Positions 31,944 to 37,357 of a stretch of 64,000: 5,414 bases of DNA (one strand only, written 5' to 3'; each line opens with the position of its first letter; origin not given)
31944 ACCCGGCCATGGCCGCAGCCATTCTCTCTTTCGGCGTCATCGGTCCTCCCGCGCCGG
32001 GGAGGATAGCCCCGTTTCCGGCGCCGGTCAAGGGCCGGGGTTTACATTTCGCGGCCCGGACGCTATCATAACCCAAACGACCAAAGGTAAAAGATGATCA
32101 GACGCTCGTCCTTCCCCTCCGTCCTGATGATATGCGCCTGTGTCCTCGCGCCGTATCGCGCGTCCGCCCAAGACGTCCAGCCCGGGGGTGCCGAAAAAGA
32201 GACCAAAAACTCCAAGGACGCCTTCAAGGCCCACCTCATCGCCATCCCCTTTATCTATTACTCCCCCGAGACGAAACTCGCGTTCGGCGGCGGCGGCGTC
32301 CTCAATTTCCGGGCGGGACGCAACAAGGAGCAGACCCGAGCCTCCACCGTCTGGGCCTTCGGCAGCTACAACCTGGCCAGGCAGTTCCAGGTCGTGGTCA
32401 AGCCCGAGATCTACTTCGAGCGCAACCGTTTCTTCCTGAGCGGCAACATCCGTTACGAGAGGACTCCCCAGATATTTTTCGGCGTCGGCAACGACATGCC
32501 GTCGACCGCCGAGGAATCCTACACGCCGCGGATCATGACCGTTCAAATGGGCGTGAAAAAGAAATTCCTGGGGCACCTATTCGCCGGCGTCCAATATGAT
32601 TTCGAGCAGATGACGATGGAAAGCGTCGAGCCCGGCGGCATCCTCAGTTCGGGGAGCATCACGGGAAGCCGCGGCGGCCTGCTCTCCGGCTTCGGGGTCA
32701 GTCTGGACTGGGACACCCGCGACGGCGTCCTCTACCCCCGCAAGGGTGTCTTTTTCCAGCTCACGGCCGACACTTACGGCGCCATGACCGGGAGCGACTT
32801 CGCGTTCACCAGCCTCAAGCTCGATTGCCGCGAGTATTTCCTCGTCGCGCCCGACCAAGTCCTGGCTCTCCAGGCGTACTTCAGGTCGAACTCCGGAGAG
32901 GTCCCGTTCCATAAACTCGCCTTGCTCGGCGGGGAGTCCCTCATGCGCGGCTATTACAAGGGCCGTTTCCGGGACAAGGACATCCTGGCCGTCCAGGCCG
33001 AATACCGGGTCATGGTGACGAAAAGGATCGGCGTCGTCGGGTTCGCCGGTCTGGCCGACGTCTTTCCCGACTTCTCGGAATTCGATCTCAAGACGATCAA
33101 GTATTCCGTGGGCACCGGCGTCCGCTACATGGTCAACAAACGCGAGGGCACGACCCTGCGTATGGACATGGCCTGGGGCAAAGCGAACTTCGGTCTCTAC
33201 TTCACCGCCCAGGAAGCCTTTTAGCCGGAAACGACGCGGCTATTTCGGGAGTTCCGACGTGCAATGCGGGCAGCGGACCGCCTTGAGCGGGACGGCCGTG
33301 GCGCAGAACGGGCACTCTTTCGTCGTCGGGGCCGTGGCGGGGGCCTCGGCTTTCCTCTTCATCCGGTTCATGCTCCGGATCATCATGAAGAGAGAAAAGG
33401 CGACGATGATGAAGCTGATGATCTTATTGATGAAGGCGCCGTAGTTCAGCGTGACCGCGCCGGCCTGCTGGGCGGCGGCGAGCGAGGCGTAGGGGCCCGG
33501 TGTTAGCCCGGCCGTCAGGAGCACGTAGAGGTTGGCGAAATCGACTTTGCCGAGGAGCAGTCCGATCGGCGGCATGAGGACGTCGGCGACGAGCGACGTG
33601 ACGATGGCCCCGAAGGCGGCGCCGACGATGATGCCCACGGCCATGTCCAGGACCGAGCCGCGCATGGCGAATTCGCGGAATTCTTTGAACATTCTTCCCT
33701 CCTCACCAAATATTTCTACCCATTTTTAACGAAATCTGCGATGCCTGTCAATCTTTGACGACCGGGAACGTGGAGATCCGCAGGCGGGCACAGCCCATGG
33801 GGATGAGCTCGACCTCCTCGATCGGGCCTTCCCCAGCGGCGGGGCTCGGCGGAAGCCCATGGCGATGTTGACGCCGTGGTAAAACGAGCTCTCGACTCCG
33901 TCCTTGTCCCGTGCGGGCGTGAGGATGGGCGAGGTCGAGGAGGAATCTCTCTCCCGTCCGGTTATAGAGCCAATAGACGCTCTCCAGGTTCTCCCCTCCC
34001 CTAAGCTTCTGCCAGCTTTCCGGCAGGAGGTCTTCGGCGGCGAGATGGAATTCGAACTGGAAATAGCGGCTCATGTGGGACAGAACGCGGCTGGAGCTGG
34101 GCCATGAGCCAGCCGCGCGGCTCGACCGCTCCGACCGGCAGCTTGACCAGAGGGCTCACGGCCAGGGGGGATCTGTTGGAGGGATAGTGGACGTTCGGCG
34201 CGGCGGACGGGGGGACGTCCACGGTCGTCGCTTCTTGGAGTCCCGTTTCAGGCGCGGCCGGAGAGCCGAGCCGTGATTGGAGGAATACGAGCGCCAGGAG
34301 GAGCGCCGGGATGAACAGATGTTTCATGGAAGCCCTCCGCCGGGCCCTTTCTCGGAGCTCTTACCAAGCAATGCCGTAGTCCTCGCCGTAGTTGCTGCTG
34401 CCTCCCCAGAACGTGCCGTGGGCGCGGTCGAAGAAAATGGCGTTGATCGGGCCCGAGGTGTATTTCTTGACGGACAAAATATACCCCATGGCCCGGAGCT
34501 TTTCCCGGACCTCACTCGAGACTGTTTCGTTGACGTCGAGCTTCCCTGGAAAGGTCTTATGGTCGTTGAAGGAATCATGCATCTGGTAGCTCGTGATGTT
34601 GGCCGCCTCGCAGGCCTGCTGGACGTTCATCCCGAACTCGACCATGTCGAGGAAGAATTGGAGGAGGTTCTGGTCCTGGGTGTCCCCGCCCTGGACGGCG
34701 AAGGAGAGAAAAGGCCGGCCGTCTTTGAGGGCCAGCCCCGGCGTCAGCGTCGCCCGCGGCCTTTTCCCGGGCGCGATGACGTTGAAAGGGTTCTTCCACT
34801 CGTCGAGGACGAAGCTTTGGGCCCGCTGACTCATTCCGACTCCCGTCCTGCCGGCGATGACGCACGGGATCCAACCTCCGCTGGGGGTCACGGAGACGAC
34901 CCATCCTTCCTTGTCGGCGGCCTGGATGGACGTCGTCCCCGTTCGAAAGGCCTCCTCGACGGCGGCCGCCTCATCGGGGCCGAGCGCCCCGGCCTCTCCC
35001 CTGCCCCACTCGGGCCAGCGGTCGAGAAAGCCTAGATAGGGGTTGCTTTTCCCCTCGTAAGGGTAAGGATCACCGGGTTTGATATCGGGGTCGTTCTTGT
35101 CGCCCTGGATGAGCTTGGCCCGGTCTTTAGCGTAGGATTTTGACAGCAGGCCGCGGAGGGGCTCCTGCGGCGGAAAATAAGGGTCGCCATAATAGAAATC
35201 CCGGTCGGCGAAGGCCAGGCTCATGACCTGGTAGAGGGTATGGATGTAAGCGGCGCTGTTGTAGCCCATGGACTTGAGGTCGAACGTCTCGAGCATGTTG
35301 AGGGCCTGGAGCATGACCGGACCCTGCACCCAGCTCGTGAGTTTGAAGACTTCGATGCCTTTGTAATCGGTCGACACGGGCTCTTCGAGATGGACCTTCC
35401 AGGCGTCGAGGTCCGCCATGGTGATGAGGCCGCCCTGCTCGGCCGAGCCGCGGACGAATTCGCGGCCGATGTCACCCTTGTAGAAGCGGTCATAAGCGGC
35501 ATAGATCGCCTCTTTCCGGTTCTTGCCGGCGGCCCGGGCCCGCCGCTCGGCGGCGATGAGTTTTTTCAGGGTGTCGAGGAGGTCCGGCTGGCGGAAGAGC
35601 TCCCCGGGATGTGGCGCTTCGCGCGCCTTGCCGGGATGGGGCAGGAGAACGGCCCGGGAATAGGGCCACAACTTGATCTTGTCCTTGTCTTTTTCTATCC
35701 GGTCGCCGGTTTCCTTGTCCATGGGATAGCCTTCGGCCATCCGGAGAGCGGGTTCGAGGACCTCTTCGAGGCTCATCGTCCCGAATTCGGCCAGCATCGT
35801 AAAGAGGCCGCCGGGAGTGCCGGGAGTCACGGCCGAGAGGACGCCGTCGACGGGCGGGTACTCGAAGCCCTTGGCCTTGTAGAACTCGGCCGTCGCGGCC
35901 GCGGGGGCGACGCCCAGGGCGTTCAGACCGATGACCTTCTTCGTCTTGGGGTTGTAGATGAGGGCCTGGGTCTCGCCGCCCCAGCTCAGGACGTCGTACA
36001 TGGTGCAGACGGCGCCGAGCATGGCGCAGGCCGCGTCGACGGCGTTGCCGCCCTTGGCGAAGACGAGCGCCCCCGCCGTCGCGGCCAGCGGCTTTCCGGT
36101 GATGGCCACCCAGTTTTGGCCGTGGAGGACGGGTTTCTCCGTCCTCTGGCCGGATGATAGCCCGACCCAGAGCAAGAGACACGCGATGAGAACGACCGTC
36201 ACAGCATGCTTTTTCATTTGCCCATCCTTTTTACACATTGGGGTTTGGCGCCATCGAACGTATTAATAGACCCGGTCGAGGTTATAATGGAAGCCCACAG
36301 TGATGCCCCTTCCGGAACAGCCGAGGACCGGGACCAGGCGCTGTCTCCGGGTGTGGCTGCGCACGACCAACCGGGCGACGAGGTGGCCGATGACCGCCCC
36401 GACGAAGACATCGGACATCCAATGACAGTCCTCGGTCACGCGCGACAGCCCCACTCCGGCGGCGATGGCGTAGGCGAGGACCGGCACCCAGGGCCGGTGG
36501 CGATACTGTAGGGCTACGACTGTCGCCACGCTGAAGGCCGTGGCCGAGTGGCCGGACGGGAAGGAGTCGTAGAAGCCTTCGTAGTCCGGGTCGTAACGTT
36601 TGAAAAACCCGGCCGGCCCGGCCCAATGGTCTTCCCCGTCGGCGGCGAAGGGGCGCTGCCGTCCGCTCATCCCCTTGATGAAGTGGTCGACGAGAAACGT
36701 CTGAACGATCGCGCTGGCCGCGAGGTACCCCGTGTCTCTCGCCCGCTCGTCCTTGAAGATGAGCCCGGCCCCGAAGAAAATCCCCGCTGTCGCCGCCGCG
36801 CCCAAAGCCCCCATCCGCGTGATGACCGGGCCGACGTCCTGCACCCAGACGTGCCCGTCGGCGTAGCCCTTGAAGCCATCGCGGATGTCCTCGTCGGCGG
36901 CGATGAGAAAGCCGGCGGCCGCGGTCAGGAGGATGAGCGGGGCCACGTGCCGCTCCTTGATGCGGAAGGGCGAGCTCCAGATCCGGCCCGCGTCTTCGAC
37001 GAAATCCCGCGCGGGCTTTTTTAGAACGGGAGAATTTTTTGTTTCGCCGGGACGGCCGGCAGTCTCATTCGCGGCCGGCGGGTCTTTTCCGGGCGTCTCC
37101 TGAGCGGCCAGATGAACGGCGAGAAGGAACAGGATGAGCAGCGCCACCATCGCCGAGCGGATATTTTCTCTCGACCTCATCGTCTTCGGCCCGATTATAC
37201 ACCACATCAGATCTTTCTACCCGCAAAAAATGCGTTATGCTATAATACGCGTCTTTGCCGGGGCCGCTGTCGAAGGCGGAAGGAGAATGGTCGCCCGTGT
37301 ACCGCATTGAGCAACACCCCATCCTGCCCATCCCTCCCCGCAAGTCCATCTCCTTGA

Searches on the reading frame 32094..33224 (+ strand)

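Call 89: search_protein_families(library=pfam, proteins=[window:32094-33224:+], max_evalue=0.00001)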
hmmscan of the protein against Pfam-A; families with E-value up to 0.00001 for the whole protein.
window:32094-33224:+ (376 aa): 1 family
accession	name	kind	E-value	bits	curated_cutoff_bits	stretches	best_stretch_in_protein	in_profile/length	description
PF01103.29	Omp85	-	1.3e-13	51.6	24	1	101-346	26-292/325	Omp85 superfamily domain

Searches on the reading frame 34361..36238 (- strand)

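Call 11: search_protein_families(library=pfam, proteins=[window:34361-36238:-], max_evalue=0.001)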
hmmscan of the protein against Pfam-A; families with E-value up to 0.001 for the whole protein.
window:34361-36238:- (625 aa): 1 family
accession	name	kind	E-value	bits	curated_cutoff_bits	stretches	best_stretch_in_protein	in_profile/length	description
PF01019.26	G_glu_transpept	-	2.1e-101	340.7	27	1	59-614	3-506/512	Gamma-glutamyltranspeptidase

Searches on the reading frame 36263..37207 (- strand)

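Call 11: search_protein_families(library=pfam, proteins=[window:36263-37207:-], max_evalue=0.001)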
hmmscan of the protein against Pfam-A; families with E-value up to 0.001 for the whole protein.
window:36263-37207:- (314 aa): 2 families
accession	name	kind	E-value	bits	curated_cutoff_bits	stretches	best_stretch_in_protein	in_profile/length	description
PF01569.27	PAP2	-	2.8e-23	82.5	27.2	1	162-289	5-129/130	PAP2 superfamily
PF14378.12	PAP2_3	-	2.1e-05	24.8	27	1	206-277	117-187/190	PAP2 superfamily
